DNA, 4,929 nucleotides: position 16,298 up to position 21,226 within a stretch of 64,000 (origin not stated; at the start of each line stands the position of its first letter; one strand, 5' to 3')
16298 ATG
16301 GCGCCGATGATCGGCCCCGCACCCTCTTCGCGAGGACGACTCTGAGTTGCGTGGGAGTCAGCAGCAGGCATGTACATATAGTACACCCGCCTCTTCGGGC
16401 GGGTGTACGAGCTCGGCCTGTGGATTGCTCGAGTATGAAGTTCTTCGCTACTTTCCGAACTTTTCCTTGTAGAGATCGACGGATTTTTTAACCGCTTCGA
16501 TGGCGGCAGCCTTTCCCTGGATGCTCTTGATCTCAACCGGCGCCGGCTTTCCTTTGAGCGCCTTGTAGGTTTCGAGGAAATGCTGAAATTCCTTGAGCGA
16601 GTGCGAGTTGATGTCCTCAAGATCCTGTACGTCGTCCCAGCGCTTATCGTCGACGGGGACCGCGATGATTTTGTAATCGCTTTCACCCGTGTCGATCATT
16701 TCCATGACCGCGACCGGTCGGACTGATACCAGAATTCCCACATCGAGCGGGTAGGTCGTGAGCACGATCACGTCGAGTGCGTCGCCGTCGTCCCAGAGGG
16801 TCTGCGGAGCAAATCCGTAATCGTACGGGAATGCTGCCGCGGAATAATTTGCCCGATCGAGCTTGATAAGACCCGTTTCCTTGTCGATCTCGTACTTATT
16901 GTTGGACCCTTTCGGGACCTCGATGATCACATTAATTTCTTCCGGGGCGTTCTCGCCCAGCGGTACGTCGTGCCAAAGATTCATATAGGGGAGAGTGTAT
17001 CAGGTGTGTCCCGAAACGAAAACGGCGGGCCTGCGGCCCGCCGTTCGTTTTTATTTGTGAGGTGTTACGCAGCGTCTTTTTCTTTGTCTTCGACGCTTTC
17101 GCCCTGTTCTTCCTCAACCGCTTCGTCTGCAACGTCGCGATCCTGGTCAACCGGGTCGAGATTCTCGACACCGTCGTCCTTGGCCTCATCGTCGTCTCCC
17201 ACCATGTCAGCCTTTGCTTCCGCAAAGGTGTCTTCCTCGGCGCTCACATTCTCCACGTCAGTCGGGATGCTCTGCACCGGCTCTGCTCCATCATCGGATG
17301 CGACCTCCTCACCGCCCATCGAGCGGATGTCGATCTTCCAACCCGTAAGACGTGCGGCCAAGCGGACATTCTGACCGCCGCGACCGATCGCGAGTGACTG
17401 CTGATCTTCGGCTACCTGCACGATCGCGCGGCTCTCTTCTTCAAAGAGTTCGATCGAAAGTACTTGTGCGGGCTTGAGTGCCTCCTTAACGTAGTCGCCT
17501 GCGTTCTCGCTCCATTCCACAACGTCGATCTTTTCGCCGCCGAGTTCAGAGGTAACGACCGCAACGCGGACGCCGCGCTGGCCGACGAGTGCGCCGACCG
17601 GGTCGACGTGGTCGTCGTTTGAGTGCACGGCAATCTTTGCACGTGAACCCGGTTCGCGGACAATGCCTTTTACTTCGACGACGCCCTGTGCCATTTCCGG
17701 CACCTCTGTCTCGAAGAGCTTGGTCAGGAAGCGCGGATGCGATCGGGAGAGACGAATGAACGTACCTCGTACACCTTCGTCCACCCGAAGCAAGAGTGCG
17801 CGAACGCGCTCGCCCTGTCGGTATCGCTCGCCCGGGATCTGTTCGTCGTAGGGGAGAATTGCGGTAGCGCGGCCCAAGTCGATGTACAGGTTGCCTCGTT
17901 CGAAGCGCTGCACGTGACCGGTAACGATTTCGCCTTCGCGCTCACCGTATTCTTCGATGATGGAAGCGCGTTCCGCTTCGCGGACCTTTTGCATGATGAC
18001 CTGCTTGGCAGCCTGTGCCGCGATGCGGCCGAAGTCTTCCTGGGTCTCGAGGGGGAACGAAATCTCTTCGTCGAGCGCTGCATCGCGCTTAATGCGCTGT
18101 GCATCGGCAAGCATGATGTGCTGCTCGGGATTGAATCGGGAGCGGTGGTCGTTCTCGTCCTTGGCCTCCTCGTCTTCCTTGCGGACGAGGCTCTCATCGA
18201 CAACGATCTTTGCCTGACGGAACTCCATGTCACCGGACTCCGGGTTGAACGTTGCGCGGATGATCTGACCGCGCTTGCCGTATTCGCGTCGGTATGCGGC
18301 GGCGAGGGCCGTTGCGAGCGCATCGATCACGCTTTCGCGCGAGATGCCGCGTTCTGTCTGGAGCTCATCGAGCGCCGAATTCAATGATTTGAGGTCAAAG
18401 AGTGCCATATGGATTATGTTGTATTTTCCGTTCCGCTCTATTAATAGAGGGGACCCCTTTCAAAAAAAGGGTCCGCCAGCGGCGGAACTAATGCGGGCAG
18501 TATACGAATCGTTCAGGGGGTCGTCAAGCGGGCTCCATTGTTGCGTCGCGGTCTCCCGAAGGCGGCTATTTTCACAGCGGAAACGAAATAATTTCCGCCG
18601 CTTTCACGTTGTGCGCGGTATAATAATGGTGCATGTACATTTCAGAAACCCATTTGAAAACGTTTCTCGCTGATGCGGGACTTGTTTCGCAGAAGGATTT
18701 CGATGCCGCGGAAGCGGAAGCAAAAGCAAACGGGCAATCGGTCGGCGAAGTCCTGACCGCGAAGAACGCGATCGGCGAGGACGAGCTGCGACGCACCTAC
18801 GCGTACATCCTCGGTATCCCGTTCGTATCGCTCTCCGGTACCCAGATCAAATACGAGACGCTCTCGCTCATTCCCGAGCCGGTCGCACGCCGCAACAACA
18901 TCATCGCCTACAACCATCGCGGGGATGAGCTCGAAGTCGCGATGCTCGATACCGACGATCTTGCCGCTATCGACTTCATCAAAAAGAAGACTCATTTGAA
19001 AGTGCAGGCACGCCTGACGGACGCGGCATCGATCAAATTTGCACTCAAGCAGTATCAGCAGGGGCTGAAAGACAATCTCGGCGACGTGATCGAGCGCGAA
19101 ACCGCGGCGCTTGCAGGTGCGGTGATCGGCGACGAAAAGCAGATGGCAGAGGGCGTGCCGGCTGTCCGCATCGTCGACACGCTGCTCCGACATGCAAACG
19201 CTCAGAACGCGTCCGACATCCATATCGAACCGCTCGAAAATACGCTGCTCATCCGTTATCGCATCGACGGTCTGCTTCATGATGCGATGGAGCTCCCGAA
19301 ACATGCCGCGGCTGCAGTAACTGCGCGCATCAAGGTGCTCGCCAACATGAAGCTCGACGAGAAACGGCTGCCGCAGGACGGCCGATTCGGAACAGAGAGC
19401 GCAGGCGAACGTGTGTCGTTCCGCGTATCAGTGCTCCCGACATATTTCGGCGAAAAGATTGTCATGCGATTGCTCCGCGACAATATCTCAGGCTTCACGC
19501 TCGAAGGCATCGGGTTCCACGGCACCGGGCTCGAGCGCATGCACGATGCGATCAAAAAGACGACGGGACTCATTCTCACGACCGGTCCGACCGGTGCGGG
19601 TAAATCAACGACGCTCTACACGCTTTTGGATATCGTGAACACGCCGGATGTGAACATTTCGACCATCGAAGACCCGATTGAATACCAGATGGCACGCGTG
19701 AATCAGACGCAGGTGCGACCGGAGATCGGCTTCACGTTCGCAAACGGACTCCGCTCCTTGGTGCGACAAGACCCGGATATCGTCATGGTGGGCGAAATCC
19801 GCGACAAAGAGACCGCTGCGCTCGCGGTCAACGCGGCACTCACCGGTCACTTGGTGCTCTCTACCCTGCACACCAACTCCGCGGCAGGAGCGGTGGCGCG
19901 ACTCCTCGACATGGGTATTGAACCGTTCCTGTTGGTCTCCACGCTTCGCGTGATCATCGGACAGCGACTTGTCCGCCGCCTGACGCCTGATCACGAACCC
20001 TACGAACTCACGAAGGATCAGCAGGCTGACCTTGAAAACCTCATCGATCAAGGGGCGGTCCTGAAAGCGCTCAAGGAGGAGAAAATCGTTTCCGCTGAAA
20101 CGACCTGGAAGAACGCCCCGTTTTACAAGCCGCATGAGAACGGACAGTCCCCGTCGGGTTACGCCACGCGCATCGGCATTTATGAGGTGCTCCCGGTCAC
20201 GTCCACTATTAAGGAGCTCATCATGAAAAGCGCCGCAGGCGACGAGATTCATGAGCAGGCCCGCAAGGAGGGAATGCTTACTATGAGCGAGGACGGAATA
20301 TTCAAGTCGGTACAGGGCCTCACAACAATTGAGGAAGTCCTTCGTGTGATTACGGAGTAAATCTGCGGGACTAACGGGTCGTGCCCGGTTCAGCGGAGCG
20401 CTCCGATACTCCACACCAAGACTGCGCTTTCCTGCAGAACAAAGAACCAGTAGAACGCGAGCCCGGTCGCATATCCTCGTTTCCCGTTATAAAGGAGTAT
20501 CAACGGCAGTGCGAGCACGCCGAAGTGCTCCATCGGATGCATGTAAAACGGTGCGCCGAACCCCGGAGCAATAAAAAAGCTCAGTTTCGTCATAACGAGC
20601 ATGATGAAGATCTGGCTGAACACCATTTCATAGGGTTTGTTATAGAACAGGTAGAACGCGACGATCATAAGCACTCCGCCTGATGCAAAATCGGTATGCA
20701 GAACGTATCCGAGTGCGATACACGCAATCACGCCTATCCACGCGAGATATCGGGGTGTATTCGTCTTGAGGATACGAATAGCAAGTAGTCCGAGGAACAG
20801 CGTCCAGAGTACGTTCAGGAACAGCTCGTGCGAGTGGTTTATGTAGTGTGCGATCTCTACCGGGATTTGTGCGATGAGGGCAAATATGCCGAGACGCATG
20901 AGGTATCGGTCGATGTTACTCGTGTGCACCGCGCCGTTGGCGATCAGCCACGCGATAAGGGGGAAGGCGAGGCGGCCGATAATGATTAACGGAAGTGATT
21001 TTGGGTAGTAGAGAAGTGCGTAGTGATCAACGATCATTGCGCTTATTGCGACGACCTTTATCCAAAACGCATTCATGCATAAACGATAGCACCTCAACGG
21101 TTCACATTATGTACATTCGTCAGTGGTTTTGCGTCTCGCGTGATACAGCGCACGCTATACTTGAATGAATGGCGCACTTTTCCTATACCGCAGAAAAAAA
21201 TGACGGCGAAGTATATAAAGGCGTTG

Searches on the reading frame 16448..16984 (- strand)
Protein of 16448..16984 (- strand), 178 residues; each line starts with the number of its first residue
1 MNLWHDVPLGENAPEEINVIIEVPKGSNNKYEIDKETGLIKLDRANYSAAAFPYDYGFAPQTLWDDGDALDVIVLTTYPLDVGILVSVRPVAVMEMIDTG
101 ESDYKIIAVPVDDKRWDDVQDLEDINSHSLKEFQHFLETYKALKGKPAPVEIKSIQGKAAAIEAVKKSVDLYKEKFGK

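Call 52: search_protein_families(library=pfam, proteins=[window:16448-16984:-], max_evalue=0.001)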
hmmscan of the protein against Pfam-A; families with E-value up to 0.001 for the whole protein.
window:16448-16984:- (178 aa): 1 family
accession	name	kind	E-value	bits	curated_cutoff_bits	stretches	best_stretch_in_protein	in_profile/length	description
PF00719.24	Pyrophosphatase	-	4.4e-52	176.4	23.5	1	19-173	1-153/153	Inorganic pyrophosphatase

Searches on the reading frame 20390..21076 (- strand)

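Call 52: search_protein_families(library=pfam, proteins=[window:20390-21076:-], max_evalue=0.001)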
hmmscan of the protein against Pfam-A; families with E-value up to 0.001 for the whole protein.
window:20390-21076:- (228 aa): 1 family
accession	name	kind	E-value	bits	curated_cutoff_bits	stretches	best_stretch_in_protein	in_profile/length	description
PF05857.17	TraX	-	1.8e-31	110.2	25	1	6-213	5-207/217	TraX protein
